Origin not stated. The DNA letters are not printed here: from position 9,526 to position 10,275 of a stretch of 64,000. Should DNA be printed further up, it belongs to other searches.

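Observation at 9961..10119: MshEN-type tandem c-di-GMP-binding motif fused to a GT2 glycosyltransferase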

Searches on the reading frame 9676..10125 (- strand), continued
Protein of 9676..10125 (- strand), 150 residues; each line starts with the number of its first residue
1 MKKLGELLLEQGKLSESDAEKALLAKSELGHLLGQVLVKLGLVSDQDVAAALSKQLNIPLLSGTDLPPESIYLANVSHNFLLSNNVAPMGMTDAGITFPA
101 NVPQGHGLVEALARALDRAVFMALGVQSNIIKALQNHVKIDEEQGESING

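Call 76: find_encoding_contigs(protein=P0133, flank=10000, max_places=2)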
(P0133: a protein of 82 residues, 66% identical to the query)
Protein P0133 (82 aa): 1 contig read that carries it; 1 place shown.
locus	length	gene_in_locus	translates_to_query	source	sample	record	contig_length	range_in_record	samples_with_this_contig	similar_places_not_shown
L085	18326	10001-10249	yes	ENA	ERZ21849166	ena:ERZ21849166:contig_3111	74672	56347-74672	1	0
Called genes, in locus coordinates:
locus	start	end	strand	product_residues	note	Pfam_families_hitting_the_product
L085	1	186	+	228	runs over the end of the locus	PF01144:CoA_trans (faint)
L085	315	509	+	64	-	PF03060:NMO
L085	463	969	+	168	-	PF03060:NMO, PF01070:FMN_dh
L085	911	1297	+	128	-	-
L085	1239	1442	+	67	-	-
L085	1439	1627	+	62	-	PF00378:ECH_1 (weak), PF16113:ECH_2 (weak)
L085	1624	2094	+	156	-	PF00378:ECH_1, PF16113:ECH_2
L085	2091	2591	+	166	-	PF02771:Acyl-CoA_dh_N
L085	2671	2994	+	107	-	PF02770:Acyl-CoA_dh_M (faint)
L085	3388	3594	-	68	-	-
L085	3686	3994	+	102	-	-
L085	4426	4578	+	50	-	-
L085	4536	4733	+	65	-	PF00108:Thiolase_N (weak)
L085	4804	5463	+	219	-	PF00108:Thiolase_N, PF02803:Thiolase_C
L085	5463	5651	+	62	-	PF02803:Thiolase_C (weak)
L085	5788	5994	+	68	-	PF00106:adh_short, PF08659:KR, PF13561:adh_short_C2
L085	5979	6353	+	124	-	PF00106:adh_short, PF13561:adh_short_C2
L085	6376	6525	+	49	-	-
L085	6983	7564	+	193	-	PF02770:Acyl-CoA_dh_M, PF00441:Acyl-CoA_dh_1, PF08028:Acyl-CoA_dh_2 (weak)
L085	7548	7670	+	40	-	-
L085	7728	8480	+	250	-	PF02771:Acyl-CoA_dh_N, PF02770:Acyl-CoA_dh_M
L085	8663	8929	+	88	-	PF00441:Acyl-CoA_dh_1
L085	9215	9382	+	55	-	-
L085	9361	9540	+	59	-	PF00106:adh_short, PF13561:adh_short_C2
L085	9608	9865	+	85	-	PF13561:adh_short_C2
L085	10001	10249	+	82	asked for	-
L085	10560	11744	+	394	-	PF00437:T2SSE, PF13401:AAA_22 (faint)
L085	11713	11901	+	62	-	PF28597:T2SSF_N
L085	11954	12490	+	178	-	PF00482:T2SSF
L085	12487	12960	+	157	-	PF00482:T2SSF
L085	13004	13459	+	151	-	PF07963:N_methyl, PF08334:T2SSG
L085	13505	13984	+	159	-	PF07963:N_methyl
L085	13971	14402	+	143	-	PF07963:N_methyl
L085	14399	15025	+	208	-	-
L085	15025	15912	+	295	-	-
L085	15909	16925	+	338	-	-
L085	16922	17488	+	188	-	PF10741:T2SSM_b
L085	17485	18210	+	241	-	-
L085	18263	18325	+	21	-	?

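Call 77: find_encoding_contigs(protein=P0126, flank=10000, max_places=2)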
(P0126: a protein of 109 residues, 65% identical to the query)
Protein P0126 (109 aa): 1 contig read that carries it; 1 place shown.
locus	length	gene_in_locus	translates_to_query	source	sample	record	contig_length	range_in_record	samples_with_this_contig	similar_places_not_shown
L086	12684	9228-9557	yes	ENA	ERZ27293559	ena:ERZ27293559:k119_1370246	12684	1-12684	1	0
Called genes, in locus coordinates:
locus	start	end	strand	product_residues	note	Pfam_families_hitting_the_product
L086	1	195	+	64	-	?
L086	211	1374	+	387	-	PF02771:Acyl-CoA_dh_N, PF02770:Acyl-CoA_dh_M, PF00441:Acyl-CoA_dh_1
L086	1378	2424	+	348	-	PF02771:Acyl-CoA_dh_N, PF00441:Acyl-CoA_dh_1, PF08028:Acyl-CoA_dh_2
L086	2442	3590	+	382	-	PF00108:Thiolase_N, PF00109:ketoacyl-synt (weak), PF02803:Thiolase_C, PF22691:Thiolase_C_1 (faint)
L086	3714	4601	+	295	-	PF00106:adh_short, PF08659:KR, PF13561:adh_short_C2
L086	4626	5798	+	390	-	PF02771:Acyl-CoA_dh_N, PF02770:Acyl-CoA_dh_M, PF00441:Acyl-CoA_dh_1, PF08028:Acyl-CoA_dh_2 (weak)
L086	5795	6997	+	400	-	PF02771:Acyl-CoA_dh_N, PF02770:Acyl-CoA_dh_M, PF00441:Acyl-CoA_dh_1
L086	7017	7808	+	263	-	PF00106:adh_short, PF08659:KR, PF13561:adh_short_C2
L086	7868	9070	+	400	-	PF00108:Thiolase_N, PF00109:ketoacyl-synt (faint), PF02803:Thiolase_C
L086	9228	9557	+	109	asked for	-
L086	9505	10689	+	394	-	PF00535:Glycos_transf_2, PF13641:Glyco_tranf_2_3 (weak)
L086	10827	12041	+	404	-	PF07690:MFS_1, PF13000:Acatn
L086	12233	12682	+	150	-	?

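Call 80: predict_structure(alignment_id=A5)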
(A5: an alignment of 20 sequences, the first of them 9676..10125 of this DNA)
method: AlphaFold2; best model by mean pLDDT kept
length: 150 residues; sequences in the alignment: 20
mean_pLDDT: 77.3   pTM: 0.62
mean pLDDT of the five models: 77.3, 64.9, 51.1, 49.4, 43.4
residues with pLDDT >= 90: 1; 70-90: 124; 50-70: 20; < 50: 5
segments of 3 or more residues with pLDDT < 50: 147-150
pLDDT, mean of each block of 10 residues (from residue 1): 78 86 78 79 84 83 71 73 79 85 73 87 82 73 50
secondary structure, 60 per line:
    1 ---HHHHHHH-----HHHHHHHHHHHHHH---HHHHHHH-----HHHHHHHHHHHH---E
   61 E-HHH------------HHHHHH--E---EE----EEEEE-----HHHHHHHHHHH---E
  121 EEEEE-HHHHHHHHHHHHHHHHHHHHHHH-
elements in order: H4-10 H16-29 H33-39 H45-56 H78-83 E96-100 H106-116 E120-125 H127-149

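Call 84: fold_search(model_id=the predicted structure, library=pdb)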
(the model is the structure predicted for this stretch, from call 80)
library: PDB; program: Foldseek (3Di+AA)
matches with E <= 10: 159; with E <= 0.001: 20
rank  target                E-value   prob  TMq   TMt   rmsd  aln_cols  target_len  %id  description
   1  5htl_B                1.5e-09  1.00  0.72  0.77   3.1       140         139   22  Structure of MshE with cdg (released 2016-10-05)
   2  9gl5_A                3.2e-09  1.00  0.69  0.75   3.2       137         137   27  X-ray structure of the Thermus thermophilus Q190E mutant of the PilF-GSPIIB domain in the c-di-GMP bound state (released 2025-06-25)
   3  8pdk_B                4.5e-09  1.00  0.66  0.72   3.7       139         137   27  X-ray structure of the Thermus thermophilus PilF-GSPIIB domain in the c-di-GMP bound state (released 2024-06-26)
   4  8pdk_A                7.4e-09  1.00  0.68  0.73   3.2       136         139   27  X-ray structure of the Thermus thermophilus PilF-GSPIIB domain in the c-di-GMP bound state (released 2024-06-26)
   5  8pfa_A                9.6e-09  1.00  0.68  0.72   3.5       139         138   26  X-ray structure of the Thermus thermophilus K167R mutant of the PilF-GSPIIB domain in the c-di-GMP bound state (released 2024-06-26)
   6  9glg_A                1.0e-08  1.00  0.69  0.74   3.2       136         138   26  X-ray structure of the Thermus thermophilus Q218E mutant of the PilF-GSPIIB domain in the c-di-GMP bound state (released 2025-06-25)
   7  2d28                  1.1e-08  1.00  0.71  0.73   3.3       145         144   25  Structure of the N-terminal domain of XpsE (crystal form P43212) (released 2005-09-20)
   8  8pkz_MODEL_1_A        1.1e-08  1.00  0.71  0.73   3.1       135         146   27  NMR solution structure of PilF-GSPIIB in the c-di-GMP bound state (released 2024-07-10)
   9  9glg_B                1.2e-08  1.00  0.67  0.73   3.5       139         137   25  X-ray structure of the Thermus thermophilus Q218E mutant of the PilF-GSPIIB domain in the c-di-GMP bound state (released 2025-06-25)
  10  5htl_A                1.2e-08  1.00  0.70  0.73   3.2       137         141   23  Structure of MshE with cdg (released 2016-10-05)
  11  8pfa_B                1.5e-08  1.00  0.66  0.71   3.7       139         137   27  X-ray structure of the Thermus thermophilus K167R mutant of the PilF-GSPIIB domain in the c-di-GMP bound state (released 2024-06-26)
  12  2d27                  1.6e-08  1.00  0.58  0.58  12.5       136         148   27  Structure of the N-terminal domain of XpsE (crystal form I4122) (released 2005-09-20)
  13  8pe0_A                1.9e-08  1.00  0.68  0.71   3.3       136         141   26  X-ray structure of the Thermus thermophilus K167L mutant of the PilF-GSPIIB domain in the c-di-GMP bound state (released 2024-06-26)
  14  7lko_A                2.7e-08  1.00  0.72  0.73   4.2       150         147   18  The PilB(N-terminal)-PilZ complex of the Type IV pilus from Xanthomonas citri (2.9 A) (released 2021-08-11)
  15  7lkn_A                3.0e-08  1.00  0.72  0.73   4.3       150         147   17  The PilB(N-terminal_P70S mutant)-PilZ complex (SeMet) (released 2021-08-11)
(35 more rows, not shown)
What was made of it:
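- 9706..9960 (-): MshEN_C / T2SSE_N1 alpha-beta subdomain (residues 56-140). Foldseek matches over about 135-145 columns to 5HTL, 8PDK and XpsE 2D28 (calls 80, 84).
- On MshEN c-di-GMP receptor domain (NF053729 / PF05157): Foldseek top hits are 5HTL (TM 0.72/0.77) and 8PDK (calls 80, 84).
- Its top Foldseek hits are 5HTL (TM 0.72/0.77) and 8PDK/9GL5 (about 0.69/0.75), all ligand-bound MshEN domains (calls 80, 84). The Foldseek hits include the X. citri PilB N-domain in complex with PilZ (7LKO, TM 0.72) and XpsE N (2D28, TM 0.71) (call 84).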
